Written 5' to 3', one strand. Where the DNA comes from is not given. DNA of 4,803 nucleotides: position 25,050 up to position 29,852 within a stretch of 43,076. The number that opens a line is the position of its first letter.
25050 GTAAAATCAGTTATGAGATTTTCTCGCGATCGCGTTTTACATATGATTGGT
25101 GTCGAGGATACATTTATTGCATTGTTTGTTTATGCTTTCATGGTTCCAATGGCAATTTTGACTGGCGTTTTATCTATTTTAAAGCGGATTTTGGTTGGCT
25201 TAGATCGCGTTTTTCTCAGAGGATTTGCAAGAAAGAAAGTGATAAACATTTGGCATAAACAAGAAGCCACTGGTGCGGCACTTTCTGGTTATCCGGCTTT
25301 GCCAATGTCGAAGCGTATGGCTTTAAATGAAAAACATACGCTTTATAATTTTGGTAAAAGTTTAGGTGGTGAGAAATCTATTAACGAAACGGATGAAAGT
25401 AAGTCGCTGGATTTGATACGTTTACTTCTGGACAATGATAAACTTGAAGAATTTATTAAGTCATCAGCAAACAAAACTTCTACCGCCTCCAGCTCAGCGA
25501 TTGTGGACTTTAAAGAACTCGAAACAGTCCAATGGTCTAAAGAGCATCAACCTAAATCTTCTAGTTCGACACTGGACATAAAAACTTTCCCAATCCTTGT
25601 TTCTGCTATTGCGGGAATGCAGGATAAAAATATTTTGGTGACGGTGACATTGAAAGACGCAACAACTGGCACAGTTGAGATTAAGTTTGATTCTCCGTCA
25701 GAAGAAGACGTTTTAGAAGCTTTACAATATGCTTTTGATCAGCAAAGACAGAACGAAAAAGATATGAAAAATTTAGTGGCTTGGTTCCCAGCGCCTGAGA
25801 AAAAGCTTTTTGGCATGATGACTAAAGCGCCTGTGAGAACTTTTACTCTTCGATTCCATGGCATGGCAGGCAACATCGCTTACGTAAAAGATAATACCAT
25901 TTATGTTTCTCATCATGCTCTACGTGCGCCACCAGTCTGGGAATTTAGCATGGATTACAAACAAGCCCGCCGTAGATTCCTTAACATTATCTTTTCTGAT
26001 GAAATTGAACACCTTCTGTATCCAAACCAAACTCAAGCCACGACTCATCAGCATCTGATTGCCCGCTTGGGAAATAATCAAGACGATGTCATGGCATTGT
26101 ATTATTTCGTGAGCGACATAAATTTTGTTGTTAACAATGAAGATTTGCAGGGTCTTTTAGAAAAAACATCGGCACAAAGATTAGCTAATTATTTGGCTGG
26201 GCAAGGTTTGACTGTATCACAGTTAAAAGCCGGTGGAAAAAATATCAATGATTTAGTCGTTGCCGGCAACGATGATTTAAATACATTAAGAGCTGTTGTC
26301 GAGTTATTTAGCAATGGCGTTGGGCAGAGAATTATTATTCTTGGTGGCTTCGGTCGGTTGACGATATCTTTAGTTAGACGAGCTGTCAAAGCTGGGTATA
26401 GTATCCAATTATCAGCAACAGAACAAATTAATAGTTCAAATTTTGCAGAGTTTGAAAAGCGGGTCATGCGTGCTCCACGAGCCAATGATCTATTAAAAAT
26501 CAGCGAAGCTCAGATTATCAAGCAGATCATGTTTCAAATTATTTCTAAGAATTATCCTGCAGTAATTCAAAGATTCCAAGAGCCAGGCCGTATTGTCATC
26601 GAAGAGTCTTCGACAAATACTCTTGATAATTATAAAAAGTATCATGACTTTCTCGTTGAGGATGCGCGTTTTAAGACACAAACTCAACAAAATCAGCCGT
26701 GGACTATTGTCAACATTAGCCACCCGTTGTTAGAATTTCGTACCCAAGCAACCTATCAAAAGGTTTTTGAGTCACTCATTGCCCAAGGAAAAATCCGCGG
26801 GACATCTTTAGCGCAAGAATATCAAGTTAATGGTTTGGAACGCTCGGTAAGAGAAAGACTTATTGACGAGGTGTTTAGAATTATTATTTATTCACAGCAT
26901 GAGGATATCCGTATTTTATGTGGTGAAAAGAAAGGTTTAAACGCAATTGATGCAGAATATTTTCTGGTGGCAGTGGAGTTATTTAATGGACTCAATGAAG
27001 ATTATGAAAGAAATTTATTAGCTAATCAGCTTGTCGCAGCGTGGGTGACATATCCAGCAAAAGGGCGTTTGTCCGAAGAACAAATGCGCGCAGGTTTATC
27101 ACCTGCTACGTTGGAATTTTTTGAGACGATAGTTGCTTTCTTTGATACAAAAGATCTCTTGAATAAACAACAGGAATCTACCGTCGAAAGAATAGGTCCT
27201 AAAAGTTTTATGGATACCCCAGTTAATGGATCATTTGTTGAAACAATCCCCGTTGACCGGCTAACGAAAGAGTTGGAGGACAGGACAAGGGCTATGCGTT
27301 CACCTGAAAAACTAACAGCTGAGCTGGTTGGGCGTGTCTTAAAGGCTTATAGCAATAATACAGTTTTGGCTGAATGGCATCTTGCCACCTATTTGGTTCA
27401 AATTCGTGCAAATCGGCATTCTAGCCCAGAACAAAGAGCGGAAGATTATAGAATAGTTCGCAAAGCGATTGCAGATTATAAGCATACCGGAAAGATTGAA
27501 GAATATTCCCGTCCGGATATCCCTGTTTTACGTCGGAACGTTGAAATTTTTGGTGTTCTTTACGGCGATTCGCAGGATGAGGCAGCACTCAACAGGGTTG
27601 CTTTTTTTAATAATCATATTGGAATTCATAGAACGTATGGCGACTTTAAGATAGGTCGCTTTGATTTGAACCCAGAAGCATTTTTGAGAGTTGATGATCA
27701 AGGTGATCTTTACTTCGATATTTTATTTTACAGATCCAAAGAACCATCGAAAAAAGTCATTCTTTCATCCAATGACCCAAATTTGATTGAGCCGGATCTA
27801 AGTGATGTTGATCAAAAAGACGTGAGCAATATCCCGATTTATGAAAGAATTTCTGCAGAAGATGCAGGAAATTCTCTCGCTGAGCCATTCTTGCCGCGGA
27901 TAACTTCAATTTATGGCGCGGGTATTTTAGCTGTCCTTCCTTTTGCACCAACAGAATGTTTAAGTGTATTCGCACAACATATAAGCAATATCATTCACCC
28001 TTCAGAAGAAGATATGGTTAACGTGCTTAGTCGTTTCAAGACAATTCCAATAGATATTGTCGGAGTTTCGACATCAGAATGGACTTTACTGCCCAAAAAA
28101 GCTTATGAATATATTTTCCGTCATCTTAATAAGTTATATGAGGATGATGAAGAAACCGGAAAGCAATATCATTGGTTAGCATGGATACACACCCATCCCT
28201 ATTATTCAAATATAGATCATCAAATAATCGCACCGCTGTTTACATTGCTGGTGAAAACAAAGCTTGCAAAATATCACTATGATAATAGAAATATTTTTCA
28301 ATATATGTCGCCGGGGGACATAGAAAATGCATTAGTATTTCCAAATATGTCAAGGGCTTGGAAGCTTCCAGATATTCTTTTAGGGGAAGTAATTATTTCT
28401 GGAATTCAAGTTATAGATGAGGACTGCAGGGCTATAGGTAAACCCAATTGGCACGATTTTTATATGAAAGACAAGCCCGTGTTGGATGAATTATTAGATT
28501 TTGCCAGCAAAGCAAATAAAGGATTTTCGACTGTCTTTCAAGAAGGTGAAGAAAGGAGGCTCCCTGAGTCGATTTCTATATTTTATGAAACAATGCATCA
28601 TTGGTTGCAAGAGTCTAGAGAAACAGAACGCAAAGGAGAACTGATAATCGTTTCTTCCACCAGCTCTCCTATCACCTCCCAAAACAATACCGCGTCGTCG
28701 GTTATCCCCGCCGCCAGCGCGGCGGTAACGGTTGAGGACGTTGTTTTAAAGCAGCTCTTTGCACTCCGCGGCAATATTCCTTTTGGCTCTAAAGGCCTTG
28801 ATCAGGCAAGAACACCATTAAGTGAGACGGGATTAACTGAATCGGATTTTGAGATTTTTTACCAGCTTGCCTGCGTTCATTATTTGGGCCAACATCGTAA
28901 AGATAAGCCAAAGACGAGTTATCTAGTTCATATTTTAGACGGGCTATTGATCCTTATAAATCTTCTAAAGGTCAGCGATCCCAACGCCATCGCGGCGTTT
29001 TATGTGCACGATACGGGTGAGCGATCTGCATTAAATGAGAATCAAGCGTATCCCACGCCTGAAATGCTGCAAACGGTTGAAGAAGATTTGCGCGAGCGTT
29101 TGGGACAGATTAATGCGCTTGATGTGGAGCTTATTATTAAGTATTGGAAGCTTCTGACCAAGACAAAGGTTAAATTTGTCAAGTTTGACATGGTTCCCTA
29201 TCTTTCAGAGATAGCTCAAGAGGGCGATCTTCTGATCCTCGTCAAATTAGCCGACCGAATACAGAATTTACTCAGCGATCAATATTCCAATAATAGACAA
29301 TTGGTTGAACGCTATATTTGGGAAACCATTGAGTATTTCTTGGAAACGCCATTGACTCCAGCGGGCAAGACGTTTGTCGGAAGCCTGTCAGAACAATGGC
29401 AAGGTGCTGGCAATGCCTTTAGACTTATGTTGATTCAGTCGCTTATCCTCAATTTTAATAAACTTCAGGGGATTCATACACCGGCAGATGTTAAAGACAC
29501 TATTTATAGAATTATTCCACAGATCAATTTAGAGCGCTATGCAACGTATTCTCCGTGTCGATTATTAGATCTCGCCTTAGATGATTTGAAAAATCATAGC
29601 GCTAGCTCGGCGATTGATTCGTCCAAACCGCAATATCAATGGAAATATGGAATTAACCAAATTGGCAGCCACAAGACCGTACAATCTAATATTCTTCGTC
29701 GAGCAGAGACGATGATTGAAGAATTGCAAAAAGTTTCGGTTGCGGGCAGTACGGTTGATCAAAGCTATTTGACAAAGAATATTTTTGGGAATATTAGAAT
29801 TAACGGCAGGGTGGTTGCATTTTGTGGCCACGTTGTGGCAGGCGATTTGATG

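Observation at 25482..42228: Recurrent ASS-type junction motif at module boundaries in the C-terminal 17 kb: possible linker, docking or processing signal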

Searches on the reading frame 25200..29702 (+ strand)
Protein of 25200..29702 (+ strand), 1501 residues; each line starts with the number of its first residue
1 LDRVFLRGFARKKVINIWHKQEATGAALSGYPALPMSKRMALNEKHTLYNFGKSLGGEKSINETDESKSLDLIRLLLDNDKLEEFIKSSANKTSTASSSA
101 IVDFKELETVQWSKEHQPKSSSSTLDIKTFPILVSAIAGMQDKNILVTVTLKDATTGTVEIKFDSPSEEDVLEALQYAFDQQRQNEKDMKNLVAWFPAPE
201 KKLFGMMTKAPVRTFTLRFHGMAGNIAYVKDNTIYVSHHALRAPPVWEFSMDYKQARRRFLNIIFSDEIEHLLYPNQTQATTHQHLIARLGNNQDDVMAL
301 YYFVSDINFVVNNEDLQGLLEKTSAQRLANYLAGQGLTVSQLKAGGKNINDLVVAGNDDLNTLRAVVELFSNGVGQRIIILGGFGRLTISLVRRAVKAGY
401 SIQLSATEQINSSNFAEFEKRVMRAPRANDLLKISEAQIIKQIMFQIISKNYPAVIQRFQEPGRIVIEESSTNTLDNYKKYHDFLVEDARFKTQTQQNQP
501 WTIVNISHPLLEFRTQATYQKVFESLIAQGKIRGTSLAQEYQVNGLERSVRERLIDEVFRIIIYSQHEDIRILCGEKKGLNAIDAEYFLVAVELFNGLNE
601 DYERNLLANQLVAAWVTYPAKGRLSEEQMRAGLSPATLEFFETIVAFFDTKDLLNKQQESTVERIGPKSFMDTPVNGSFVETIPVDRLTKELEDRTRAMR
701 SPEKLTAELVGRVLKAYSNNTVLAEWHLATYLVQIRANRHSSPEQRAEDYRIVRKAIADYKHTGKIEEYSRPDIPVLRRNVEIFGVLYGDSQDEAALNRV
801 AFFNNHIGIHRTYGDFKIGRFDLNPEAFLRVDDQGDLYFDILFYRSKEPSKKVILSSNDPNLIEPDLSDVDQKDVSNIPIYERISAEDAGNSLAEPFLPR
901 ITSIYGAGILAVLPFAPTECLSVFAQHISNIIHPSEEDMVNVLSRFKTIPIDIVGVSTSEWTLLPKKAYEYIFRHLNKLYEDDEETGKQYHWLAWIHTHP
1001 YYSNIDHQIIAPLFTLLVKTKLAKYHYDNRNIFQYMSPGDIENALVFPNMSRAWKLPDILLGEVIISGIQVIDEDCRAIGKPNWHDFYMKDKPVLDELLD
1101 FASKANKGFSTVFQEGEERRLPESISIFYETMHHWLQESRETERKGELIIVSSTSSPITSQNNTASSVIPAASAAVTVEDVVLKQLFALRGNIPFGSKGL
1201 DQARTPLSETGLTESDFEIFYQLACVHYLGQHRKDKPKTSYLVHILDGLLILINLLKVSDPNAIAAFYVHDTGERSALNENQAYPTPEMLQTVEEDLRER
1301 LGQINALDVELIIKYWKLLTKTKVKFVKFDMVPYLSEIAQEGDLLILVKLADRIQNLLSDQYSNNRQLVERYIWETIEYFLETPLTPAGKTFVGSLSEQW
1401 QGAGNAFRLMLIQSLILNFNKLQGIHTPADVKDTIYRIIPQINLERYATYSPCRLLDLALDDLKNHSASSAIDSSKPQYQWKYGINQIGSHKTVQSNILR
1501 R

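Call 11: find_homologous_proteins(query=window:25200-29702:+, max_evalue=0.00001)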
Query window:25200-29702:+: 8000 candidates shared short words with the query, none scored E <= 0.00001.

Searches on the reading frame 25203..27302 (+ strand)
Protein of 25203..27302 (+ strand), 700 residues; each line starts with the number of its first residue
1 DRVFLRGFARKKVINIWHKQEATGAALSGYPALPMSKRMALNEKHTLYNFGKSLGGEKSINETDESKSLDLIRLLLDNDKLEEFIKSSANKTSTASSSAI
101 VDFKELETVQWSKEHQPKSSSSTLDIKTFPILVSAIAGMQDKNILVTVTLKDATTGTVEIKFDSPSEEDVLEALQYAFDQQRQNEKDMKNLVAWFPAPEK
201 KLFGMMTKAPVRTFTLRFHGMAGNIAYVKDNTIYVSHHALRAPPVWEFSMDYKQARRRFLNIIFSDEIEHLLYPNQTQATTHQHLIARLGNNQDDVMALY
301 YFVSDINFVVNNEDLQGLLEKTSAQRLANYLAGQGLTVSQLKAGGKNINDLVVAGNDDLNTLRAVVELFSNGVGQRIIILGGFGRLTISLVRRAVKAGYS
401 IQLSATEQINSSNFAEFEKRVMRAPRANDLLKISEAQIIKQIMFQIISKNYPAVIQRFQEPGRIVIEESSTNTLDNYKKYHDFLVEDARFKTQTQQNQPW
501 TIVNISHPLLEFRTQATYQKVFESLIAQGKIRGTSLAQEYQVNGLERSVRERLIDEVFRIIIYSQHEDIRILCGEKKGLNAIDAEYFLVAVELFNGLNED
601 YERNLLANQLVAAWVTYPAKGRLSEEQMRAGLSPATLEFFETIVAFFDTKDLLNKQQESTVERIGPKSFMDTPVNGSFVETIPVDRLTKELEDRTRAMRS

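Call 21: search_protein_families(library=pfam, proteins=[window:25203-27302:+], max_evalue=1)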
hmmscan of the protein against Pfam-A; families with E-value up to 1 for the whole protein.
window:25203-27302:+ (700 aa): 3 families
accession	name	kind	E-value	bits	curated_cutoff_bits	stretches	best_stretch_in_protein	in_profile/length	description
PF07106.19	TBPIP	-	0.0093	16.3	22.8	1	494-533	11-50/62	TBPIP/Hop2 winged helix domain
PF02698.23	DUF218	-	0.019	15.3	27.6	1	458-522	54-104/133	DUF218 domain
PF02637.23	GatB_Yqey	-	0.22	11.8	27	0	608-662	13-67/148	GatB domain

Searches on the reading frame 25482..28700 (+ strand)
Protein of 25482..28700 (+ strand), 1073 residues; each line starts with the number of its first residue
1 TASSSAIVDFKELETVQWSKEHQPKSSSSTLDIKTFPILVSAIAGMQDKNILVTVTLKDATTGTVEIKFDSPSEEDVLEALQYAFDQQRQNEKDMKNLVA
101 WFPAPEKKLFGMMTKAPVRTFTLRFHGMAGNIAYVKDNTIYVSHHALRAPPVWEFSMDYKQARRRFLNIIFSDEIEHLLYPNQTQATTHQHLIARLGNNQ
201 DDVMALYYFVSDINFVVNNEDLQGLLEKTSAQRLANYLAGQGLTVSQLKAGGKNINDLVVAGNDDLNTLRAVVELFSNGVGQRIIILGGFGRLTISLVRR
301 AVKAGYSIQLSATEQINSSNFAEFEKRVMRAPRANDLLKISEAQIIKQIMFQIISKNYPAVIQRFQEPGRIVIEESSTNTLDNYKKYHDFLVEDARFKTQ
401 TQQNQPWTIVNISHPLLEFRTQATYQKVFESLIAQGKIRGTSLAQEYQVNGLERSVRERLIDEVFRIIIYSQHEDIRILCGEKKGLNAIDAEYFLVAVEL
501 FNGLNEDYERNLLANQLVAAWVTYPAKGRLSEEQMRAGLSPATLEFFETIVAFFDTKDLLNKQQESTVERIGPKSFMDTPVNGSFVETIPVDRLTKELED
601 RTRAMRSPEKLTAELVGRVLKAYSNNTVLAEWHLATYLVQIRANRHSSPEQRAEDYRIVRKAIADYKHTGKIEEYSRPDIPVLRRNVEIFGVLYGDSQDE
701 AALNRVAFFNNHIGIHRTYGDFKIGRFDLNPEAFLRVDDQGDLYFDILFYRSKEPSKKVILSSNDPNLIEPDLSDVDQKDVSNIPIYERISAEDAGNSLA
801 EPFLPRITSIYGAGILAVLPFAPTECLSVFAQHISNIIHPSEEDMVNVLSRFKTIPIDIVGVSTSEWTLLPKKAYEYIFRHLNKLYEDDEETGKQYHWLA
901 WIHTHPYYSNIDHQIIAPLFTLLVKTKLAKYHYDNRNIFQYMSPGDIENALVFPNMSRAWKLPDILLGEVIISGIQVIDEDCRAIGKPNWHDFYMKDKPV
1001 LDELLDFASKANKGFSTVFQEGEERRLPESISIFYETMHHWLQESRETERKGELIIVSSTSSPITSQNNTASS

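Call 52: search_solved_structures(query=window:25482-28700:+, max_evalue=0.01)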
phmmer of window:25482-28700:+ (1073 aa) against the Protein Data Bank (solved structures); distinct sequences matched with E-value up to 0.01: 0.

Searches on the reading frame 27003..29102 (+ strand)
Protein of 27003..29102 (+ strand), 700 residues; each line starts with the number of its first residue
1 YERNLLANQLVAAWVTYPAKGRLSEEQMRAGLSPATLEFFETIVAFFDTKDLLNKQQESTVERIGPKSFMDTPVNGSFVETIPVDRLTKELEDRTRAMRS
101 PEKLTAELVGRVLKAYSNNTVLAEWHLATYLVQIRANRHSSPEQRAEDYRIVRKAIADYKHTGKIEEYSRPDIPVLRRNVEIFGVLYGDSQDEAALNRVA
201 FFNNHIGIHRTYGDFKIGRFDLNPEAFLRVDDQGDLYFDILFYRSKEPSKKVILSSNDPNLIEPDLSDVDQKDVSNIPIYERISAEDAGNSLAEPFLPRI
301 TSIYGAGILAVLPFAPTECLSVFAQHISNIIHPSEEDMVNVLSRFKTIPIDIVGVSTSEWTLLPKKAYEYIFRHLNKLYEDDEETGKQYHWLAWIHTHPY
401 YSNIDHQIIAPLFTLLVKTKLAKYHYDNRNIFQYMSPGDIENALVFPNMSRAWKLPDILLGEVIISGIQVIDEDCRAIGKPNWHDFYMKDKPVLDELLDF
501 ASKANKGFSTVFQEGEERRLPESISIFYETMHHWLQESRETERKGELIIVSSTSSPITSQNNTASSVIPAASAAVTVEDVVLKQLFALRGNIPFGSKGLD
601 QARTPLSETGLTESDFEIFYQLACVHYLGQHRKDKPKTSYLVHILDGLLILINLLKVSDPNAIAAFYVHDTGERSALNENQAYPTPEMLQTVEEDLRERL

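Call 21: search_protein_families(library=pfam, proteins=[window:27003-29102:+], max_evalue=1)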
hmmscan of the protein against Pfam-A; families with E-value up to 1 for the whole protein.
window:27003-29102:+ (700 aa): 2 families
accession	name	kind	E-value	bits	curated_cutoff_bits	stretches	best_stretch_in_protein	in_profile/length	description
PF18215.6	Rtt106_N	-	0.036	14.1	26.3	1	519-544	20-45/45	Histone chaperone Rtt106 N-terminal domain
PF01398.27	JAB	-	0.21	11.8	22.5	0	370-407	70-106/117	JAB1/Mov34/MPN/PAD-1 ubiquitin protease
